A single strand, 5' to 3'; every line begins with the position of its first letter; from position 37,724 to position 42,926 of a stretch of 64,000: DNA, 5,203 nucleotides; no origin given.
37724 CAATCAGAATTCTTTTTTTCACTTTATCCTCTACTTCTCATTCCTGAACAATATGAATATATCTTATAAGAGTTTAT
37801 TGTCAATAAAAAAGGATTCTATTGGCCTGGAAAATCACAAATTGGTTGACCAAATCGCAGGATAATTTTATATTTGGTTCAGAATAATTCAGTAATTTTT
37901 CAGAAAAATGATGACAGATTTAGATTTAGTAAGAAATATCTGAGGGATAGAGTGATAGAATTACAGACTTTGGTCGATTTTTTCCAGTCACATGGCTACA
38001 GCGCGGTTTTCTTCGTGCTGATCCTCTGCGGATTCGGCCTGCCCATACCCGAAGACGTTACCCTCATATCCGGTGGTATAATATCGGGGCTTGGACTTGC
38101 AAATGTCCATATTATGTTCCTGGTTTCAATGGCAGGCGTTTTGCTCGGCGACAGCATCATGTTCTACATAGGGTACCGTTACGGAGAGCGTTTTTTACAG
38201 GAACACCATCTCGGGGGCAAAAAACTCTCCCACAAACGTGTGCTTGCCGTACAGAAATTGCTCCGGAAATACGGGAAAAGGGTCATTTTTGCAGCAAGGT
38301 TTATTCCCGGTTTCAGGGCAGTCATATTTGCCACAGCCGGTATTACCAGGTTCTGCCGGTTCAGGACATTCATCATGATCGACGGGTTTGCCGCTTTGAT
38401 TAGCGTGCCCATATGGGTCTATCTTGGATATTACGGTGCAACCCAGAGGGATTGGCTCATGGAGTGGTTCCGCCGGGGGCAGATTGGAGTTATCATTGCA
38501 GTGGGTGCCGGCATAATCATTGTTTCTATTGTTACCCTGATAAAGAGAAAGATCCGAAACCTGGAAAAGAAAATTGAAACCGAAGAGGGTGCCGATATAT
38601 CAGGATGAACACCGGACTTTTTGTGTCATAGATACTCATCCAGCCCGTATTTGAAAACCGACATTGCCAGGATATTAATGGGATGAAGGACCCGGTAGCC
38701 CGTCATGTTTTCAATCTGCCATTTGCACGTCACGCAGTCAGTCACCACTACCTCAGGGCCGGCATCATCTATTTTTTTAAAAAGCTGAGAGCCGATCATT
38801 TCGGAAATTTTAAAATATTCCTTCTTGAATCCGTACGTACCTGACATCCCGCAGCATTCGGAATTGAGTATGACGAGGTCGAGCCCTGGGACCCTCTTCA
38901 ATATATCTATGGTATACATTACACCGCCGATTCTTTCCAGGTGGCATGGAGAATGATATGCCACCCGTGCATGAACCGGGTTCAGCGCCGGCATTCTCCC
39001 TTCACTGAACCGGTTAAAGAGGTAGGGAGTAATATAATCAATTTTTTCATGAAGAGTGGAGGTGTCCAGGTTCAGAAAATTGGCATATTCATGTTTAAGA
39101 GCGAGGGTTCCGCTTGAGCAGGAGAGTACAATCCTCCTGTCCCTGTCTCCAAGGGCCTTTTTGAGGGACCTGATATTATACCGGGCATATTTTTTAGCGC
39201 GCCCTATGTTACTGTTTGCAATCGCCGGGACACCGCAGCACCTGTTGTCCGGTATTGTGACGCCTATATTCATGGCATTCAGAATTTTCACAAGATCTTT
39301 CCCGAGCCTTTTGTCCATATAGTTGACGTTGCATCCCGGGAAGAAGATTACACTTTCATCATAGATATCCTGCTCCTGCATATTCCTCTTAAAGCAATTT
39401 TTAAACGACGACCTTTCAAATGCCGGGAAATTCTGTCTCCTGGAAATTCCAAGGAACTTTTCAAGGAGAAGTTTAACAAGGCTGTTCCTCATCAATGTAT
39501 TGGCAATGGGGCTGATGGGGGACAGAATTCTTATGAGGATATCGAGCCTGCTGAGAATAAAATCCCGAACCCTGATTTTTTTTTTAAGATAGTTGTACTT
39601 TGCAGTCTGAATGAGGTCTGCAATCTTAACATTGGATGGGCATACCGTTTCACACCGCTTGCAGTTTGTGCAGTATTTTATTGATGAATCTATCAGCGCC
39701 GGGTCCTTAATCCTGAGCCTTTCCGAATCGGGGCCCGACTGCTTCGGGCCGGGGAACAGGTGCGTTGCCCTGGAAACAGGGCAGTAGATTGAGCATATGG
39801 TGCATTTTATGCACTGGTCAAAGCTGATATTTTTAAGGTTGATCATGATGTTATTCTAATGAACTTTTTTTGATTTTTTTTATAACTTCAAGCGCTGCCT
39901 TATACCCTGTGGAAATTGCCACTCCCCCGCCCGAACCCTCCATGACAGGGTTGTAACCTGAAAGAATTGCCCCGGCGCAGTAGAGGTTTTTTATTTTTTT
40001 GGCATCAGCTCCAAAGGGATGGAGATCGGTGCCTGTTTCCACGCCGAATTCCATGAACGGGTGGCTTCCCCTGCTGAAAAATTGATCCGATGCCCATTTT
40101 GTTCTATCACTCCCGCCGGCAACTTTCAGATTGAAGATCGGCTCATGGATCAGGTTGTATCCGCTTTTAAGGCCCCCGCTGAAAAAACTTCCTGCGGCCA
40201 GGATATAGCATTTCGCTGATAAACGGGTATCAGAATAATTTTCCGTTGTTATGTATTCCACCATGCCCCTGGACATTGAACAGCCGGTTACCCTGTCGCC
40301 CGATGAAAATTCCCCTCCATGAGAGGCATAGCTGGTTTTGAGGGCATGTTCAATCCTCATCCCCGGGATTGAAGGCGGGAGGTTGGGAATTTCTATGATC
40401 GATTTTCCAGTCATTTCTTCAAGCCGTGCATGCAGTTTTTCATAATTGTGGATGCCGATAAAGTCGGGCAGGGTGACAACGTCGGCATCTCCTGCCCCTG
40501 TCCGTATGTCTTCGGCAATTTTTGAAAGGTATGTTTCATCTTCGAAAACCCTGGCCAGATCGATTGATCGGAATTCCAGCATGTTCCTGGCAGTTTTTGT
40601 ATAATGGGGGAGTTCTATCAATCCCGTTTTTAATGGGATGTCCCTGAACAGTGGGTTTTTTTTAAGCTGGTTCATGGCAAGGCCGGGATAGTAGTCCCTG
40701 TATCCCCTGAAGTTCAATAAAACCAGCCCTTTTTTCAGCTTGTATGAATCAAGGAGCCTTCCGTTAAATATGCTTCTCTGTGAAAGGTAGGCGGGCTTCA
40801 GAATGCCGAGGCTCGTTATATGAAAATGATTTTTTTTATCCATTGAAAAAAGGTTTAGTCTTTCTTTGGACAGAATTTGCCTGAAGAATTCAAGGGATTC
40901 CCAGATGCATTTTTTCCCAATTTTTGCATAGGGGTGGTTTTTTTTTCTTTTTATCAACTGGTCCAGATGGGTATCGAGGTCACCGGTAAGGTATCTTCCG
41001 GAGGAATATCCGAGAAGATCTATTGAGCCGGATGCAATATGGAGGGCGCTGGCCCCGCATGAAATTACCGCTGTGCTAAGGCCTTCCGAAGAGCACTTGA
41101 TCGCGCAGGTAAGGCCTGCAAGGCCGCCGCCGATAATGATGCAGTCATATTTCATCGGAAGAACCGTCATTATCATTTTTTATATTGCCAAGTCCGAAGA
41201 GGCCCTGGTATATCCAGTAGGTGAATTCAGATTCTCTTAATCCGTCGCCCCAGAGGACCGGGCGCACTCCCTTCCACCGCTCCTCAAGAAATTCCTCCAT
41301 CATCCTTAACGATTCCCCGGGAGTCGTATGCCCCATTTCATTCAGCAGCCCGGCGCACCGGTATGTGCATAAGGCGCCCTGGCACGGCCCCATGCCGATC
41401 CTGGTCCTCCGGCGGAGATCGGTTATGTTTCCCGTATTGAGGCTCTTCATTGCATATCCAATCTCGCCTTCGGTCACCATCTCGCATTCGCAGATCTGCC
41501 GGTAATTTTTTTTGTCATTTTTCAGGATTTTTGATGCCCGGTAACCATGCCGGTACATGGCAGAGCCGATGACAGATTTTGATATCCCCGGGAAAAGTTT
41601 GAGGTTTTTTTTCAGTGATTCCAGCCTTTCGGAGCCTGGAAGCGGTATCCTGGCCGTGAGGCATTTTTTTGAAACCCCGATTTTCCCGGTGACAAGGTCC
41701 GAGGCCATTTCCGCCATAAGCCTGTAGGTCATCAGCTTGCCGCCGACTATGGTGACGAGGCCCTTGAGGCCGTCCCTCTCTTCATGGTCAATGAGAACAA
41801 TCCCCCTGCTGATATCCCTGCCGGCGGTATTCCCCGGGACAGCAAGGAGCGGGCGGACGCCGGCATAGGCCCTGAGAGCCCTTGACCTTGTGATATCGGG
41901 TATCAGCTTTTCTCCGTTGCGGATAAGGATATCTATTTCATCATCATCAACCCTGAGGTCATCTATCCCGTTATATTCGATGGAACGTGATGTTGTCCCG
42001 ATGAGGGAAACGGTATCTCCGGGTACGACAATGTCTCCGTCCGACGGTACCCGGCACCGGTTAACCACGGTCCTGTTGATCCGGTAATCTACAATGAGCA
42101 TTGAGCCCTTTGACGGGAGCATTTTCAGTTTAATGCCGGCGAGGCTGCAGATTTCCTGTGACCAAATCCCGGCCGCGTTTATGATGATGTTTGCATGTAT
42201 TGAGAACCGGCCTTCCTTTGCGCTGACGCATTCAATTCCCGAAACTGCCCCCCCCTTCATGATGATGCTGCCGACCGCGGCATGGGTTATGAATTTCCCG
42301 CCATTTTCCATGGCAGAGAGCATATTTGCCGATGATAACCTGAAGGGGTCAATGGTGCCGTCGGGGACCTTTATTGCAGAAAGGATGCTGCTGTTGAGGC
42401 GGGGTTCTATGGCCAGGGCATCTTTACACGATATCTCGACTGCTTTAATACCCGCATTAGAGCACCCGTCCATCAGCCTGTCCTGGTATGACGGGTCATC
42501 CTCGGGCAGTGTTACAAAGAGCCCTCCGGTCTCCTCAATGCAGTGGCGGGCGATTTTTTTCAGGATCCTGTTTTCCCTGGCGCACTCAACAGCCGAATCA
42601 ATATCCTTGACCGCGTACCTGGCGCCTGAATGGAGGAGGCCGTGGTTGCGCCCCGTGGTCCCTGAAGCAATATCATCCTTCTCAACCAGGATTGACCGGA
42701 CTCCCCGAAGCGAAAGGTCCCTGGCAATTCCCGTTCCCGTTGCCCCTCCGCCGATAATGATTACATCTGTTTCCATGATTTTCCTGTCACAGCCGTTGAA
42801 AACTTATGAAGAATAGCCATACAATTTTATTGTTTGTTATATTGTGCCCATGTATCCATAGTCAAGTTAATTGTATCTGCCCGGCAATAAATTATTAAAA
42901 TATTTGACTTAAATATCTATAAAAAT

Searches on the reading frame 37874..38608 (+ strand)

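Call 66: search_protein_families(library=pfam, proteins=[window:37874-38608:+], max_evalue=0.000001)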
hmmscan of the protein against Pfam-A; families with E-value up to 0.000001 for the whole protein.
window:37874-38608:+ (244 aa): 1 family
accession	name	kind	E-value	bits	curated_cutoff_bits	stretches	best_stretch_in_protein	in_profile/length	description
PF09335.16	VTT_dom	-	8.3e-20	71.9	33.9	1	58-186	1-122/123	VTT domain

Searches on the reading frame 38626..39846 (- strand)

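Call 66: search_protein_families(library=pfam, proteins=[window:38626-39846:-], max_evalue=0.000001)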
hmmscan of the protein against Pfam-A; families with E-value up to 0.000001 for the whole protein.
window:38626-39846:- (406 aa): 3 families
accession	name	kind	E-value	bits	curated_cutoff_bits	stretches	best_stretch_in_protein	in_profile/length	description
PF02754.22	CCG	-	1.7e-25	89.3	20.6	2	295-378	1-84/85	Cysteine-rich domain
PF13183.11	Fer4_8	-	1.6e-11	45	27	1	9-73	2-68/68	4Fe-4S dicluster domain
PF12838.12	Fer4_7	-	8.7e-07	29.8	27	1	11-73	1-52/52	4Fe-4S dicluster domain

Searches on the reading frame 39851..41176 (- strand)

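Call 66: search_protein_families(library=pfam, proteins=[window:39851-41176:-], max_evalue=0.000001)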
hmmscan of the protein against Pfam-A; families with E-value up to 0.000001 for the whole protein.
window:39851-41176:- (441 aa): 1 family
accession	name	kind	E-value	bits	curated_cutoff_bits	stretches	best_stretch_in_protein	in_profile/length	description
PF00890.30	FAD_binding_2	-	1.3e-44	153.5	20.4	1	11-419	1-414/414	FAD binding domain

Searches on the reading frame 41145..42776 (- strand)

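Call 66: search_protein_families(library=pfam, proteins=[window:41145-42776:-], max_evalue=0.000001)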
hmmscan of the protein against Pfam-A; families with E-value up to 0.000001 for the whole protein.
window:41145-42776:- (543 aa): 2 families
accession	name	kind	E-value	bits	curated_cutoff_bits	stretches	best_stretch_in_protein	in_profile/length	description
PF01266.30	DAO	-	1.3e-53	183.2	27.9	1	4-351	1-352/353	FAD dependent oxidoreductase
PF04324.20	Fer2_BFD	-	2.4e-07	31.4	26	1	428-480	2-50/50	BFD-like [2Fe-2S] binding domain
